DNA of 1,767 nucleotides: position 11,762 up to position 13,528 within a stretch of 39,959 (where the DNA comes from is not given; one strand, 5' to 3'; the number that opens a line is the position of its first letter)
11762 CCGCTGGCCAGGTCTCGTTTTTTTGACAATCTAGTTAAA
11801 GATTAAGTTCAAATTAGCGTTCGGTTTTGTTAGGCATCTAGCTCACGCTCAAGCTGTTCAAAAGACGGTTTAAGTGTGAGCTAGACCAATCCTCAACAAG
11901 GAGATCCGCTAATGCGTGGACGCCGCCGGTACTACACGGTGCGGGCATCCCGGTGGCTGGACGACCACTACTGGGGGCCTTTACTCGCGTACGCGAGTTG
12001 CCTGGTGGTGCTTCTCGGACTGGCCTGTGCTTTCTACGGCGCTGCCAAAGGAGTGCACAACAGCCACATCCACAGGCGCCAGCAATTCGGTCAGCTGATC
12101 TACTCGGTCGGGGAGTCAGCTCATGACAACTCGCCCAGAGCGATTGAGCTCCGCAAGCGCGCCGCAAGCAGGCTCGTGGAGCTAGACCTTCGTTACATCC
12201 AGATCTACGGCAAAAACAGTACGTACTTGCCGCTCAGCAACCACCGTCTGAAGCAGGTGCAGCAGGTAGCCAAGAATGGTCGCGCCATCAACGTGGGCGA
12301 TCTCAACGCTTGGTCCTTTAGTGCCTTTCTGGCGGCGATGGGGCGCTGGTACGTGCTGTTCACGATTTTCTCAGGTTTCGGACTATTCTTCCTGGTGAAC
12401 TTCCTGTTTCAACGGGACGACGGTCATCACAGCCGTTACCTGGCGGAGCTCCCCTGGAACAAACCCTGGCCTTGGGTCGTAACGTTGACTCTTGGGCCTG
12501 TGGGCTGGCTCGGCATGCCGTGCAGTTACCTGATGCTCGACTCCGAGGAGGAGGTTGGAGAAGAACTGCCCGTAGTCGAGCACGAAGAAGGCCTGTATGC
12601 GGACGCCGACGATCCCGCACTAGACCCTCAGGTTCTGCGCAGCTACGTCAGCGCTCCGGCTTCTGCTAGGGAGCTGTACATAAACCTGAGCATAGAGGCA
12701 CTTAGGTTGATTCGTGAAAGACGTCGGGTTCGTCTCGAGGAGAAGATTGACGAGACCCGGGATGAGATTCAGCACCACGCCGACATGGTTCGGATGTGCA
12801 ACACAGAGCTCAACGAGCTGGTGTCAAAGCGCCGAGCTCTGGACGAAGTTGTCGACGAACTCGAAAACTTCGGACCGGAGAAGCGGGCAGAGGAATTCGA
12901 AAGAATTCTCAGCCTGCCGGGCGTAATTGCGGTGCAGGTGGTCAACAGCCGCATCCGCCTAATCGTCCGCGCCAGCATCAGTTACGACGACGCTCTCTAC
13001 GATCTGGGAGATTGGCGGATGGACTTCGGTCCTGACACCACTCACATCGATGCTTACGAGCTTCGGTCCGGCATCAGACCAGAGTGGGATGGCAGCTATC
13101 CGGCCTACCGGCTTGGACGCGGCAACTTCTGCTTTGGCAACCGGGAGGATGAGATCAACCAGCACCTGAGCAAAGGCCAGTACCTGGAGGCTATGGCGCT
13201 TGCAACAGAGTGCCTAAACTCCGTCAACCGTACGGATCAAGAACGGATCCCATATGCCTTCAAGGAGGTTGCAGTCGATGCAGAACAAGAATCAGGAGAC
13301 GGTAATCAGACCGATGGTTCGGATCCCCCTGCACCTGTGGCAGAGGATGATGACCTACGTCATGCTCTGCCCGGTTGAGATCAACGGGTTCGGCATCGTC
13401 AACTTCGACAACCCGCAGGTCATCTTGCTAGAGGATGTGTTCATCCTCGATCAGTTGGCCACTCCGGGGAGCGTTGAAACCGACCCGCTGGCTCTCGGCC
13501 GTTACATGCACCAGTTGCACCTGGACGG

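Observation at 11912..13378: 488-aa protein: N-terminal TM bundle, acidic linker, long coiled coil, C-terminal domain with a UBC-like secondary-structure order and a lone Cys407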

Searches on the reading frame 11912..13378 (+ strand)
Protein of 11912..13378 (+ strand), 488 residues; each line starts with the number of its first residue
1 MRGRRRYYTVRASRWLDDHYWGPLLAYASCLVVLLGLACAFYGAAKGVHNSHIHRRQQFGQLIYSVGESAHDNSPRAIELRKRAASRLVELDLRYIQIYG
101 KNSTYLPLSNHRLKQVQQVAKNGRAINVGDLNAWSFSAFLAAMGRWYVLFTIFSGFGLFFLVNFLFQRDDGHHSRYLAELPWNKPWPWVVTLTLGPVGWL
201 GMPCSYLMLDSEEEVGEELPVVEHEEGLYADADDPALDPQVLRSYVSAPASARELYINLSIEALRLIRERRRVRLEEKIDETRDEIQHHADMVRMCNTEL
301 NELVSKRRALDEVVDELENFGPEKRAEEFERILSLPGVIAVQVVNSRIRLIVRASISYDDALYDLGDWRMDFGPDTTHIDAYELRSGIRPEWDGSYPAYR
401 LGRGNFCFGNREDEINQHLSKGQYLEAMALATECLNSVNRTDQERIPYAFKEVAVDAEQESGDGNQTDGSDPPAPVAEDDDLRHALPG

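Call 5: search_protein_families(library=pfam, proteins=[window:11912-13378:+], max_evalue=0.01)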
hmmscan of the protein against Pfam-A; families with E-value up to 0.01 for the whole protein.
window:11912-13378:+ (488 aa): 0 families

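Call 6: search_protein_families(library=padloc, proteins=[window:11912-13378:+], max_evalue=1)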
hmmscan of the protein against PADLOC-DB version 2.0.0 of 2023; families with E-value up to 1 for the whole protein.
window:11912-13378:+ (488 aa): 1 family
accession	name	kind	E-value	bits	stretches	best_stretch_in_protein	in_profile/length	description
PDLC00066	GajA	-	0.052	10.1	1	250-324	143-217/567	AAA ATPase domain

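Call 7: search_protein_families(library=ncbifam, proteins=[window:11912-13378:+], max_evalue=1)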
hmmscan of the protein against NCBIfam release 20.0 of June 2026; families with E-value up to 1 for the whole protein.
window:11912-13378:+ (488 aa): 1 family
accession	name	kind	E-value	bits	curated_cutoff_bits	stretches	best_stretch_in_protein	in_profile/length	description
NF045487.1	ASRP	equivalog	0.048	12.2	300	1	268-325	353-406/593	archaea-specific SMC-related protein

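Call 8: search_solved_structures(query=window:11912-13375:+, max_evalue=10)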
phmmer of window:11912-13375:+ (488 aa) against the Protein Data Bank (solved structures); distinct sequences matched with E-value up to 10: 0.

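Call 9: find_homologous_proteins(query=window:11912-13375:+, max_evalue=0.001)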
Query window:11912-13375:+ (488 aa): 10 proteins with E <= 0.001 among 8000 candidates.
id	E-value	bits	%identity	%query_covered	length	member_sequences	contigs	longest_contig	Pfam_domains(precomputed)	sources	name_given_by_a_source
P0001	0.0e+0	1125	100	100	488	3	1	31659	-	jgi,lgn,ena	-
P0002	1.8e-154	533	53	94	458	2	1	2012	-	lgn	-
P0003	3.4e-101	358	43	90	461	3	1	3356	-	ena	-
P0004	6.8e-96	340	38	92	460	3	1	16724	-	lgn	-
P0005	2.3e-77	279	34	92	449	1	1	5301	-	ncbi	-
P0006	2.0e-74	269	37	87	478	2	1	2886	-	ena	-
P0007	7.6e-74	267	38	88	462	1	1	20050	-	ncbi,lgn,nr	ncbi:MAG TPA: hypothetical protein VG992_04510 [Candidatus Saccharimonadales bacterium]|nr:hypotheti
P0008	5.4e-68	248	33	91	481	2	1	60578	-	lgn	-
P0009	2.8e-56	209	33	88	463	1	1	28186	-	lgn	-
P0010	9.9e-47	178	30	76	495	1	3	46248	-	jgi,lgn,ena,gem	-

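Call 12: find_encoding_contigs(protein=P0008, flank=6000, max_places=2)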
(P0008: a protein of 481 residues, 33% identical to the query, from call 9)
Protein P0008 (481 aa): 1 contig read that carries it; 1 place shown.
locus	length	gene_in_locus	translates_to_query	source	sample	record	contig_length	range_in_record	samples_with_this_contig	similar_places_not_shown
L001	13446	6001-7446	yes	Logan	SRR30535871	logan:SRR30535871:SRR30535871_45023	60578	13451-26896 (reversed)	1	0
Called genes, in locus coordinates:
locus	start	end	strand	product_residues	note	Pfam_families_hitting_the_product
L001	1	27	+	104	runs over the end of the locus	-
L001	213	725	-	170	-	-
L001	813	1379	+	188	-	PF00702:Hydrolase, PF13419:HAD_2, PF13242:Hydrolase_like (faint)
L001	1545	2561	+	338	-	-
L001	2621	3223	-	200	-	PF06821:Ser_hydrolase (weak)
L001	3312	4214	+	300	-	-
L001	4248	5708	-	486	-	PF13091:PLDc_2, PF00614:PLDc (weak), PF13091:PLDc_2, PF00614:PLDc (weak)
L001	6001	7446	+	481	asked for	-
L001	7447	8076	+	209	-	-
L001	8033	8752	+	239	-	PF00899:ThiF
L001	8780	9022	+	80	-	-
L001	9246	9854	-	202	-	PF13238:AAA_18 (faint), PF13207:AAA_17 (faint)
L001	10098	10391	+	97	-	PF01371:Trp_repressor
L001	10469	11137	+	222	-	-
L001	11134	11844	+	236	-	PF24827:AstE_AspA_cat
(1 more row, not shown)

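Call 13: find_encoding_contigs(protein=P0010, flank=6000, max_places=2)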
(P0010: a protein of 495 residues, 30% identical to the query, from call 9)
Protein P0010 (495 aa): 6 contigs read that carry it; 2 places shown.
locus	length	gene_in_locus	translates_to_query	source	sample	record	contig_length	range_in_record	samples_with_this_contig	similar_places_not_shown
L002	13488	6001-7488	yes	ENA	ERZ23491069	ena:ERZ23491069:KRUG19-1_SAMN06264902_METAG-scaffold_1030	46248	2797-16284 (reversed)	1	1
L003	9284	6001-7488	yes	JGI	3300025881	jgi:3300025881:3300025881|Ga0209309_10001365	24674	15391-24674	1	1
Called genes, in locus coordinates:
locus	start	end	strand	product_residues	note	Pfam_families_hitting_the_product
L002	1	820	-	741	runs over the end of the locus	PF13491:FtsK_4TM, PF17854:FtsK_alpha, PF01580:FtsK_SpoIIIE, PF12846:AAA_10 (faint), PF13401:AAA_22 (faint), PF09397:FtsK_gamma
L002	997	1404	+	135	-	-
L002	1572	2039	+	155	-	-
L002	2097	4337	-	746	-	PF00753:Lactamase_B, PF12706:Lactamase_B_2, PF22505:RNase_J_b_CASP, PF07521:RMMBL (weak), PF17770:RNase_J_C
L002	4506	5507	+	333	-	PF13091:PLDc_2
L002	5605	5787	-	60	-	-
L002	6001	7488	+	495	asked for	-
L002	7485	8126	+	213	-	-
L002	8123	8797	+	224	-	PF00899:ThiF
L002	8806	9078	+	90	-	-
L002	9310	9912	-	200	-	PF03167:UDG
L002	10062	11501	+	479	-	-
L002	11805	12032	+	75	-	-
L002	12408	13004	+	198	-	-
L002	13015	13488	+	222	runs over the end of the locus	PF00899:ThiF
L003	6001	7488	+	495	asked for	-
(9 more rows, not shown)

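Call 14: find_encoding_contigs(protein=P0009, flank=6000, max_places=2)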
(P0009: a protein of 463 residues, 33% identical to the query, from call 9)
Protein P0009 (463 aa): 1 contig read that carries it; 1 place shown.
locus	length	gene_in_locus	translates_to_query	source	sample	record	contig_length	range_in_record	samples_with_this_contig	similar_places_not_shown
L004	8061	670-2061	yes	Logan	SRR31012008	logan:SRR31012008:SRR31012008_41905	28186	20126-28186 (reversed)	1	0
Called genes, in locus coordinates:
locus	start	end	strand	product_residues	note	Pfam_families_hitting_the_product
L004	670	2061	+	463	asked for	-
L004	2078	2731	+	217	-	PF14464:Prok-JAB (faint)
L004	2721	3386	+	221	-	PF00899:ThiF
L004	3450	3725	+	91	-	-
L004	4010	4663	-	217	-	PF21033:RMD1-3 (faint), PF25063:ARM_TT21_C (faint), PF13428:TPR_14 (faint), PF00515:TPR_1 (weak), PF13424:TPR_12 (weak), PF00515:TPR_1 (weak), PF07719:TPR_2, PF13181:TPR_8 (weak), +7 more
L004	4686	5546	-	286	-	PF13177:DNA_pol3_delta2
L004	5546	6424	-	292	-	PF01479:S4, PF00849:PseudoU_synth_2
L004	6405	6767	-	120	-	-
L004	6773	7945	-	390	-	PF00579:tRNA-synt_1b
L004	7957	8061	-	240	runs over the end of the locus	PF01427:Peptidase_M15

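Call 20: find_encoding_contigs(protein=P0007, flank=6000, max_places=2)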
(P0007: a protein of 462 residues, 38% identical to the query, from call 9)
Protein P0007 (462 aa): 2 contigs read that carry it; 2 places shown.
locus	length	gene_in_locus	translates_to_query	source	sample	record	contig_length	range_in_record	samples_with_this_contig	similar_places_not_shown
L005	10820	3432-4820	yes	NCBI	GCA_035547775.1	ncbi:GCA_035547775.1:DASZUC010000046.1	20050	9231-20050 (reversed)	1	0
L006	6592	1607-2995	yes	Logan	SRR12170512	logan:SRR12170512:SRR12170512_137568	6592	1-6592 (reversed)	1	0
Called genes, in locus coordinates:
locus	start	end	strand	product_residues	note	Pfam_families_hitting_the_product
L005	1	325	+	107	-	PF10458:Val_tRNA-synt_C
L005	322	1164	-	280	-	PF12844:HTH_19 (faint), PF13560:HTH_31, PF01381:HTH_3, PF13443:HTH_26 (faint), PF00702:Hydrolase, PF13419:HAD_2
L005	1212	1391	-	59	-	-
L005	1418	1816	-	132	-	PF11969:DcpS_C, PF01230:HIT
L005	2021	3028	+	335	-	PF01145:Band_7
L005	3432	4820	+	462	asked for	-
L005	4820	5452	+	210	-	-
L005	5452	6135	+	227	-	PF00899:ThiF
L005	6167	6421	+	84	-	-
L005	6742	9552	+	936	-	PF00657:Lipase_GDSL (weak), PF13472:Lipase_GDSL_2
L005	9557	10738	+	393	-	-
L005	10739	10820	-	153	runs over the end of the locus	PF01243:PNPOx_N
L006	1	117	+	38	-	?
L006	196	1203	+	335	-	PF01145:Band_7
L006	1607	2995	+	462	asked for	-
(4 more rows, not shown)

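Call 21: find_encoding_contigs(protein=P0004, flank=6000, max_places=2)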
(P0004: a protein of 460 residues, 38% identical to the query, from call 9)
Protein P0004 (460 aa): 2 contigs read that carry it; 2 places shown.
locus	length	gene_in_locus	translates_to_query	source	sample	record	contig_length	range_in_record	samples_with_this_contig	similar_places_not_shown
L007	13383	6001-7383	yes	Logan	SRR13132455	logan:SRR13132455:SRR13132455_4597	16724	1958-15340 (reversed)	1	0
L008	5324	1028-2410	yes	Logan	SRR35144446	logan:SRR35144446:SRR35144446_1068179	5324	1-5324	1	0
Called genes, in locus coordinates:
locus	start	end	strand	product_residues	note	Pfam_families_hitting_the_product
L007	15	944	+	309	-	-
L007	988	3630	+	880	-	PF00657:Lipase_GDSL, PF13472:Lipase_GDSL_2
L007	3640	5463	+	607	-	-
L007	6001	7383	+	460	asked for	-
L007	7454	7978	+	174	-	-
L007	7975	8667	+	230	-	PF00899:ThiF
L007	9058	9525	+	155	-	-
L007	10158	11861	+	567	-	PF12229:PG_binding_4 (faint), PF03734:YkuD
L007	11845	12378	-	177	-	PF00265:TK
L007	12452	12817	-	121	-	PF02325:CCB3_YggT (weak)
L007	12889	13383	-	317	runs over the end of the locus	PF03631:Virul_fac_BrkB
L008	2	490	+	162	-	?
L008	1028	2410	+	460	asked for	-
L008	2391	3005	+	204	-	-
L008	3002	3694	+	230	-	PF00899:ThiF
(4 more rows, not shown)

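Call 22: find_encoding_contigs(protein=P0005, flank=6000, max_places=2)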
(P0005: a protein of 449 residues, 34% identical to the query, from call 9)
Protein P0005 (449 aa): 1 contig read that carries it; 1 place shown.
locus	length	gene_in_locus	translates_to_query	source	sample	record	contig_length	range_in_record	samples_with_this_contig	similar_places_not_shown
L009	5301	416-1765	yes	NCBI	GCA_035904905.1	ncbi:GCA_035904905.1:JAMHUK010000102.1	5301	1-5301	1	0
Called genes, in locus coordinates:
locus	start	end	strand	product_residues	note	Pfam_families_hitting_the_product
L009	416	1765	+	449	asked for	-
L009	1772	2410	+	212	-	-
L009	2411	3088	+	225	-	PF00899:ThiF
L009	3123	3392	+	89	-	-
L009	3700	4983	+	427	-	-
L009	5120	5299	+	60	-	?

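Call 23: predict_structure(alignment_id=A1)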
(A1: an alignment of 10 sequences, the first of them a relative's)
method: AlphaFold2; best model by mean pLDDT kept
length: 488 residues; sequences in the alignment: 10
mean_pLDDT: 72.8   pTM: 0.34
mean pLDDT of the five models: 72.8, 70.6, 67.5, 65.4, 64.7
residues with pLDDT >= 90: 42; 70-90: 290; 50-70: 76; < 50: 80
segments of 3 or more residues with pLDDT < 50: 1-8, 210-248, 457-471, 475-488
pLDDT, mean of each block of 10 residues (from residue 1): 42 78 87 87 84 81 80 87 91 82 67 87 78 71 75 87 74 63 81 84 71 38 33 34 43 57 70 87 86 85 78 62 69 85 79 91 91 79 87 63 73 86 86 88 86 64 40 45 39
secondary structure, 60 per line:
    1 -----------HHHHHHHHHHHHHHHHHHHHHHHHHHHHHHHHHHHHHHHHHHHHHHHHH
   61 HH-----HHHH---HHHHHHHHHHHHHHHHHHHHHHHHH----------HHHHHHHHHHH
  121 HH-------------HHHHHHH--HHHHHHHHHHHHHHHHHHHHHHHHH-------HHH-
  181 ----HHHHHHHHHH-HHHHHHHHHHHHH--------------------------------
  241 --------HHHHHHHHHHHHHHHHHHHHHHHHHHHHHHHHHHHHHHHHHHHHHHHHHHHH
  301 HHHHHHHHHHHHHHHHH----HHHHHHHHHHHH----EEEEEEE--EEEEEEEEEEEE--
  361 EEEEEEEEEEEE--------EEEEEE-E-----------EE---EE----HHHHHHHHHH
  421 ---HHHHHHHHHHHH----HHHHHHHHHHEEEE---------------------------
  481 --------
elements in order: H12-62 H68-71 H75-99 H110-122 H136-142 H145-169 H185-194 H196-208 H249-317 H322-333 E338-344 E347-358 E361-372 E381-386 H411-420 H424-435 H440-449 E450-453

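Call 27: fold_search(model_id=the predicted structure, library=pdb)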
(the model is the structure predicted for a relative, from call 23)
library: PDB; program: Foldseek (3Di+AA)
matches with E <= 10: 222; with E <= 0.001: 0
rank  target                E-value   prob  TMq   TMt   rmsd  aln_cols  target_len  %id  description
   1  6rah_A                3.4e-01  0.16  0.09  0.08  28.6       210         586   14  Heterodimeric ABC exporter TmrAB in ATP-bound outward-facing open conformation (released 2019-07-31)
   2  7zw0_sj               4.6e-01  0.41  0.15  0.40   9.1       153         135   17  FAP-80S Complex - Rotated state (released 2022-10-05)
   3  8vl4_MODEL_1_A        4.6e-01  0.23  0.09  0.27  10.7       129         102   16  Solution NMR Structure of de novo design protein 312 parent (released 2024-08-07)
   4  8tmc_E                1.5e+00  0.05  0.09  0.11  16.6       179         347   13  Cryo-EM structure of CorA in complex with conformation-specific synthetic antibody C12 and 20 mM MgCl2, State MG20-2 (released 2025-02-12)
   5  2hn1                  1.8e+00  0.14  0.11  0.19  11.0       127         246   12  Crystal structure of a CorA soluble domain from A. fulgidus in complex with Co2+ (released 2006-08-29)
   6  9gm9_D                2.0e+00  0.04  0.07  0.09  28.2       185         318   11  MukBEF in a DNA capture state (released 2025-03-26)
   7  4oqd_B                2.1e+00  0.11  0.08  0.14  14.6        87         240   16  Crystal structure of the tylM1 N,N-dimethyltransferase in complex with SAH and TDP-Qui3NMe2 (released 2014-02-26)
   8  6dei_B                2.1e+00  0.07  0.11  0.28   8.4       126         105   11  Structure of Dse3-Csm1 complex (released 2018-10-03)
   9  6exp_F                2.2e+00  0.23  0.07  0.26   4.3        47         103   13  Crystal structure of the SIRV3 AcrID1 (gp02) anti-CRISPR protein (released 2018-01-31)
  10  7ejx_R                2.2e+00  0.07  0.08  0.14  23.6       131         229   17  Structure of the GPR88-Gi1 signaling complex bound to a synthetic ligand (released 2022-04-13)
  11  9gm7_C                2.2e+00  0.04  0.08  0.09  44.0       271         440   10  MukBEF in a nucleotide-bound state with open neck gate (monomer) (released 2025-03-26)
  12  6u2h_B                2.3e+00  0.06  0.08  0.15  26.6       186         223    8  BRAF dimer bound to 14-3-3 (released 2019-08-28)
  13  3t8u_B                2.5e+00  0.18  0.07  0.24   6.1        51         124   20  Crystal structure of ketosteroid isomerase Y14AY55FD99A from Pseudomonas testosteroni (released 2011-11-23)
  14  4oqd_C                2.5e+00  0.08  0.07  0.13  14.5        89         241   17  Crystal structure of the tylM1 N,N-dimethyltransferase in complex with SAH and TDP-Qui3NMe2 (released 2014-02-26)
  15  4m5t_E                2.5e+00  0.05  0.05  0.20  15.0        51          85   16  Disulfide trapped human alphaB crystallin core domain in complex with C-terminal peptide (released 2014-04-09)
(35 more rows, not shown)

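Call 40: search_protein_representatives(alignment_id=A1)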
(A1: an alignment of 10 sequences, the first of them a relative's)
Query: 10 sequences, 464 profile positions. Proteins with E-value up to 0.001 (for the whole library): 538; up to 1e-10: 395; up to 1e-30: 178. The best 150 are listed.
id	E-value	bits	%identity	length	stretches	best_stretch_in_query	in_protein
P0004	2.0e-191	653.5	-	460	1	1-463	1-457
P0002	7.7e-189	644.9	-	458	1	2-461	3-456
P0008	1.5e-186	637.4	-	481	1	1-462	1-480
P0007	5.7e-186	635.5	-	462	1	1-460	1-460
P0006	1.2e-183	627.8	-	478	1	1-464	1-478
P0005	2.4e-181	620.2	-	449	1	1-460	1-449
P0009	7.7e-169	579.0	-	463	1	2-461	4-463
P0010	6.8e-157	539.6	-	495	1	1-463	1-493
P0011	9.9e-148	509.4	-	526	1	3-464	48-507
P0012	4.4e-141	487.5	-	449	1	1-459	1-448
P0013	5.3e-141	487.2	-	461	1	1-461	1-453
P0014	1.9e-134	465.6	-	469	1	1-459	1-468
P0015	1.9e-134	465.6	-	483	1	1-461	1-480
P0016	3.4e-134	464.8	-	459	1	1-461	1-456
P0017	1.8e-131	455.8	-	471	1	1-461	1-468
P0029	4.8e-94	332.4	-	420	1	143-461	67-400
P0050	2.6e-75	270.7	-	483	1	24-459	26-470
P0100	1.2e-46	176.2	-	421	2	90-462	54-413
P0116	9.6e-44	166.6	-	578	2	266-457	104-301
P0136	4.8e-39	151.1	-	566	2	272-456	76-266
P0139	3.0e-38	148.5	-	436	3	271-460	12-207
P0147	3.6e-37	144.9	-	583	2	273-456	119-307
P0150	1.0e-36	143.4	-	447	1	1-458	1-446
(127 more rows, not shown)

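Call 51: find_related_loci(query=A1, collection=genome_contigs, flank=5000)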
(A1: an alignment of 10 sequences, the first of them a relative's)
Query A1 (488 aa) in genome_contigs; peptide patterns used: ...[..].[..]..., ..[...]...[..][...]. (x = any residue, [..] = any of these).
69 stretches matched a pattern; 4 encode a relative of the query (tblastn E <= 1e-3); 4 distinct loci.
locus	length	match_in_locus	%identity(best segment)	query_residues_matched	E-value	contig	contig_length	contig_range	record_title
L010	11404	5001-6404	37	24-488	7e-81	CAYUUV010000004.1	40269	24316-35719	MAG TPA_asm: uncultured Candidatus Saccharibacteria bacterium isolate SRP285395_co1_312 genome assembly, contig: NODE_12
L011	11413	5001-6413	33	5-450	4e-73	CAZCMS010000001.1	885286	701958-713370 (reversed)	MAG TPA_asm: uncultured Candidatus Saccharibacteria bacterium isolate SRP193066_co1_124 genome assembly, contig: NODE_5_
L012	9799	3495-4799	38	22-451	8e-79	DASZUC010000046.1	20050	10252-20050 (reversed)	MAG TPA_asm: Candidatus Saccharimonadales bacterium isolate SMAG_U6093 k141_341749, whole genome shotgun sequence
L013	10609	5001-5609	31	251-458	3e-25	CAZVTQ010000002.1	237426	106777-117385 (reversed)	MAG TPA_asm: uncultured Candidatus Saccharibacteria bacterium isolate SRP292972_co3_73 genome assembly, contig: NODE_74_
